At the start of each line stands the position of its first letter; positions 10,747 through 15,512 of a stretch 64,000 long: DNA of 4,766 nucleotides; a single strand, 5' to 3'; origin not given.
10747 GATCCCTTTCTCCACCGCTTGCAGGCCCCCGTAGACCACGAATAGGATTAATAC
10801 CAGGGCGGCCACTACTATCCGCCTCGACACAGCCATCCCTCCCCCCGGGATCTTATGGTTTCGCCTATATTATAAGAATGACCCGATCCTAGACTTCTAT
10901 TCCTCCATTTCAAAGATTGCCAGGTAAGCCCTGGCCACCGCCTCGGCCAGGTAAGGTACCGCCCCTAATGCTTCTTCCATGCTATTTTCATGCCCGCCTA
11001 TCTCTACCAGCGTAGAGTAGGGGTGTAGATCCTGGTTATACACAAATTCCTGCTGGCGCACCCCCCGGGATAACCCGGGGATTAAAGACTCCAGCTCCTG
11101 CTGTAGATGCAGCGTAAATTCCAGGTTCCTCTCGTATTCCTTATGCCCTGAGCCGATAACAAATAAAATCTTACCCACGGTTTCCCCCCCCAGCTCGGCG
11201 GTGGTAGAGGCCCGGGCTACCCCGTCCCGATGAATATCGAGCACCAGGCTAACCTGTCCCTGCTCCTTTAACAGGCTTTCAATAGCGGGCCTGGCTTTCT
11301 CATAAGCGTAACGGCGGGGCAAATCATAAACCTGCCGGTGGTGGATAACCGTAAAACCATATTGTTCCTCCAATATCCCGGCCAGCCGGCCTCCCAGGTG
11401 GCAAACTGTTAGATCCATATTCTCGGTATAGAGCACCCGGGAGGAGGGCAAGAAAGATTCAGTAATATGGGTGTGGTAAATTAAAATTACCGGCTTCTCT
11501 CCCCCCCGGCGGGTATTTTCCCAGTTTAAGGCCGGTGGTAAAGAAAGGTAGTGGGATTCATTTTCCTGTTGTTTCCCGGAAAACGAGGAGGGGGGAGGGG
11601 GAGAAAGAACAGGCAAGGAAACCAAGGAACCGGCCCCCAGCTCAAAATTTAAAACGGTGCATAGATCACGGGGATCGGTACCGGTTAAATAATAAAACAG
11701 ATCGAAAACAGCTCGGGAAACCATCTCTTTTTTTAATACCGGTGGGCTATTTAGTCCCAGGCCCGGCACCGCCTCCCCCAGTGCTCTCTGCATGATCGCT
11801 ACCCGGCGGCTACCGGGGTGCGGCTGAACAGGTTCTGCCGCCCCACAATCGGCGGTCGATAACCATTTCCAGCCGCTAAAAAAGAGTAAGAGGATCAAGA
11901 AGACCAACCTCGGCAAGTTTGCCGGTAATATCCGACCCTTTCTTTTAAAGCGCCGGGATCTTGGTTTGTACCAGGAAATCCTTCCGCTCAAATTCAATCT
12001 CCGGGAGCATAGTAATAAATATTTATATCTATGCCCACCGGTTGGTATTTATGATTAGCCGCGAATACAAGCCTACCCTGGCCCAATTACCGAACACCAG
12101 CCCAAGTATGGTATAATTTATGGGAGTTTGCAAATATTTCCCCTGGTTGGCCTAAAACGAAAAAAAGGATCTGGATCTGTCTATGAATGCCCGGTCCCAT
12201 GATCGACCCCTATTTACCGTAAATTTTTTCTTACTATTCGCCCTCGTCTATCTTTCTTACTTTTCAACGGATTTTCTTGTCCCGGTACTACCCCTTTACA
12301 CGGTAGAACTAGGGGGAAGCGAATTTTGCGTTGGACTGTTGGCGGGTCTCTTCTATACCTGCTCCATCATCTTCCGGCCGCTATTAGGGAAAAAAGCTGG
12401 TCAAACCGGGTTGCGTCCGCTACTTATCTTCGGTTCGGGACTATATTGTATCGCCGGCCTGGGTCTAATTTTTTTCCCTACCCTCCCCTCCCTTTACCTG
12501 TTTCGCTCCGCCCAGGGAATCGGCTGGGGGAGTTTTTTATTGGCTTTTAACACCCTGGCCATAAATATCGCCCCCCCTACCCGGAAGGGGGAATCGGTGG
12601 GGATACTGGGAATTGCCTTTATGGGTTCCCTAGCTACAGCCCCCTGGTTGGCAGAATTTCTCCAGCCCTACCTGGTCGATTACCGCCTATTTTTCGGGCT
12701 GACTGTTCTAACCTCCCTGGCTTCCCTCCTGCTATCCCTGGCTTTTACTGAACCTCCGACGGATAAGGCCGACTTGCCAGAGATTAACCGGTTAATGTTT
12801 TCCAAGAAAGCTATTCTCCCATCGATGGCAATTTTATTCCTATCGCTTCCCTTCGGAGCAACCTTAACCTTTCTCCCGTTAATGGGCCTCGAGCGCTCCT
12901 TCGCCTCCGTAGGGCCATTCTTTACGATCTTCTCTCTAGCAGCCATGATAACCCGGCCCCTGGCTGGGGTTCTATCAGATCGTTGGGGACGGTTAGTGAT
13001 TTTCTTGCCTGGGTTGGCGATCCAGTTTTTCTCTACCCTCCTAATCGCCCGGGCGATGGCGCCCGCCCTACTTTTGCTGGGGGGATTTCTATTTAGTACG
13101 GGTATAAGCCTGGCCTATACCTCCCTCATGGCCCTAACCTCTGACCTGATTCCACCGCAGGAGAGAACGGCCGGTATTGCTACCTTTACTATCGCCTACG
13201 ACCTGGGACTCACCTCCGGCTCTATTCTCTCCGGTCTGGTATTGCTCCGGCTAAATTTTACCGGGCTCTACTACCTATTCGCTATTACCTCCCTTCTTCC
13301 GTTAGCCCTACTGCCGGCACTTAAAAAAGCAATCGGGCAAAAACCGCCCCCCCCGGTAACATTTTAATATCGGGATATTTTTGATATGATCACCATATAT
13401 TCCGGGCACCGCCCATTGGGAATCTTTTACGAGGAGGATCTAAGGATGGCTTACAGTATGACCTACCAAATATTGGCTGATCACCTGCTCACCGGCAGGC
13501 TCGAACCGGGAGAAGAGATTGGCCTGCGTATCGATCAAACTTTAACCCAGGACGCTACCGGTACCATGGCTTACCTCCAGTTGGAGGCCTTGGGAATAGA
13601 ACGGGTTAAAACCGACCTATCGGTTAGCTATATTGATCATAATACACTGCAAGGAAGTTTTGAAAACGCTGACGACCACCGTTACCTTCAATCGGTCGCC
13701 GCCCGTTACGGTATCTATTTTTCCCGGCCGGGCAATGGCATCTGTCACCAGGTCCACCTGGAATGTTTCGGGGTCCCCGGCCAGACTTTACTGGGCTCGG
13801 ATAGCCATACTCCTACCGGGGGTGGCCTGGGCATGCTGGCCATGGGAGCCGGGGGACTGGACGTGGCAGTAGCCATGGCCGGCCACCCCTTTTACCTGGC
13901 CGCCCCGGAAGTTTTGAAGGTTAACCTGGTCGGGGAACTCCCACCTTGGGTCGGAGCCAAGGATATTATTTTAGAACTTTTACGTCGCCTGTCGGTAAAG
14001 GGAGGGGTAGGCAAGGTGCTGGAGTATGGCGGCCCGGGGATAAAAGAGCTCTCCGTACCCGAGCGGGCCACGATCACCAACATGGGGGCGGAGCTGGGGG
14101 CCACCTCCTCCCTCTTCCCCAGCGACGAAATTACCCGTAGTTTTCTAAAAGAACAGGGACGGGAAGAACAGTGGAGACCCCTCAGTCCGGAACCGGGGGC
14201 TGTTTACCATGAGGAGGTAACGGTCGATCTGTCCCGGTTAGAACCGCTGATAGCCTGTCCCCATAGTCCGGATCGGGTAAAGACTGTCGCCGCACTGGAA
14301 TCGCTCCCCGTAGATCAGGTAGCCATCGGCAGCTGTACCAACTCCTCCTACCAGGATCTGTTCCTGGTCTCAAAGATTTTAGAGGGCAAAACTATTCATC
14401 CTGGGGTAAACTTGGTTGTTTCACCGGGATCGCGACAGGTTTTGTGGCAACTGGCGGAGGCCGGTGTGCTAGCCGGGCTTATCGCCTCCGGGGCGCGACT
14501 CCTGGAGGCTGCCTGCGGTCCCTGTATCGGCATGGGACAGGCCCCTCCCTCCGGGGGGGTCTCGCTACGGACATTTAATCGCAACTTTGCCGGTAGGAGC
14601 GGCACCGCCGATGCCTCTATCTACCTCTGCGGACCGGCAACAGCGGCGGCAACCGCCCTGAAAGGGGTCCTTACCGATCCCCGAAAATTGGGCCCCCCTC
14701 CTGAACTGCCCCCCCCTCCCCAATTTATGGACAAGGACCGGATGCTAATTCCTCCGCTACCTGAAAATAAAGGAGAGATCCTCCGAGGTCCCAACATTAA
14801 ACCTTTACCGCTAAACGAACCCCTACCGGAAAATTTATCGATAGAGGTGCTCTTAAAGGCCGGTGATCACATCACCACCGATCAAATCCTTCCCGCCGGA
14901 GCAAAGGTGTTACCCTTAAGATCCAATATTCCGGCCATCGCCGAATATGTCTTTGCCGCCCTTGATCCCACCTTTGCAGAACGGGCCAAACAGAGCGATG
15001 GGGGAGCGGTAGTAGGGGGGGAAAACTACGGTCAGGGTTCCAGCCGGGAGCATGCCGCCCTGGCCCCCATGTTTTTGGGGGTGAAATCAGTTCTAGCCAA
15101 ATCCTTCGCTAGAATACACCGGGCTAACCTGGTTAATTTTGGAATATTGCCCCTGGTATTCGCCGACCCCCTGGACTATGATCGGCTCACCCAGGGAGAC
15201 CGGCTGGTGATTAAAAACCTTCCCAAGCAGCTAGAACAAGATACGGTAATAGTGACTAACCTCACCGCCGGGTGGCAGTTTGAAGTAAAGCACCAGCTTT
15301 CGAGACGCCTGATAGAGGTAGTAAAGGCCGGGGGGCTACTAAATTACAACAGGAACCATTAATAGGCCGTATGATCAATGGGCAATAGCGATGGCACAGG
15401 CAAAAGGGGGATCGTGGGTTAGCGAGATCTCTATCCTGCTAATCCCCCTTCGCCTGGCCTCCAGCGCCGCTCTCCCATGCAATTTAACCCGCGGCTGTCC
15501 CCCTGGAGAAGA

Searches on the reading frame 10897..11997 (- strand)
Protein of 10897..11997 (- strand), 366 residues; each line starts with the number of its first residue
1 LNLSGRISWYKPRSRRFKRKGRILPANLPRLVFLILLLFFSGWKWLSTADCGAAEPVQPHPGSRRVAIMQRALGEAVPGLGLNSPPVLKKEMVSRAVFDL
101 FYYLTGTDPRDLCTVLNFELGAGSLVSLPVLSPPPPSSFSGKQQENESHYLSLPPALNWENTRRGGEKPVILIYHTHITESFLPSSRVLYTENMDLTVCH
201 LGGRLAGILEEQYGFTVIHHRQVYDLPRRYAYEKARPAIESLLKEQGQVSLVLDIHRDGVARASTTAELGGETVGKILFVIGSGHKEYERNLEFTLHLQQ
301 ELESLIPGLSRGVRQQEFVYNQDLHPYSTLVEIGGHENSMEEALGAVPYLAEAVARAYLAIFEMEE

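Call 11: search_protein_families(library=pfam, proteins=[window:10897-11997:-], max_evalue=0.00001)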
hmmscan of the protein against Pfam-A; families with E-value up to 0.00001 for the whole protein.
window:10897-11997:- (366 aa): 1 family
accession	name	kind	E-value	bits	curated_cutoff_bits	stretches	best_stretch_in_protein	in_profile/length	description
PF07454.18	SpoIIP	-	3.9e-58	197.6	24.4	1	149-355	74-269/269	Stage II sporulation protein P (SpoIIP)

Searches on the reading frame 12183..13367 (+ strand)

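Call 11: search_protein_families(library=pfam, proteins=[window:12183-13367:+], max_evalue=0.00001)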
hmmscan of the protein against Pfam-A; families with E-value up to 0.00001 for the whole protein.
window:12183-13367:+ (394 aa): 1 family
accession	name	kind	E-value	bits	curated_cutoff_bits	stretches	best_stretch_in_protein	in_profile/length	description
PF07690.21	MFS_1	-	2.4e-39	135.7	33.4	2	19-238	2-232/347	Major Facilitator Superfamily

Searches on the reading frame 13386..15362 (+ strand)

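Call 12: search_protein_families(library=pfam, proteins=[window:13386-15362:+], max_evalue=0.00001)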
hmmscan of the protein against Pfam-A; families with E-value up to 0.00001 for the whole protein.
window:13386-15362:+ (658 aa): 2 families
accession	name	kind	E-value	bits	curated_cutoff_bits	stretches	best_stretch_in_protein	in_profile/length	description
PF00330.25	Aconitase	-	5e-107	359.2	28.7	2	29-301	3-303/463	Aconitase family (aconitate hydratase)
PF00694.25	Aconitase_C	-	7.8e-23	81.7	22.8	1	541-594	77-130/131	Aconitase C-terminal domain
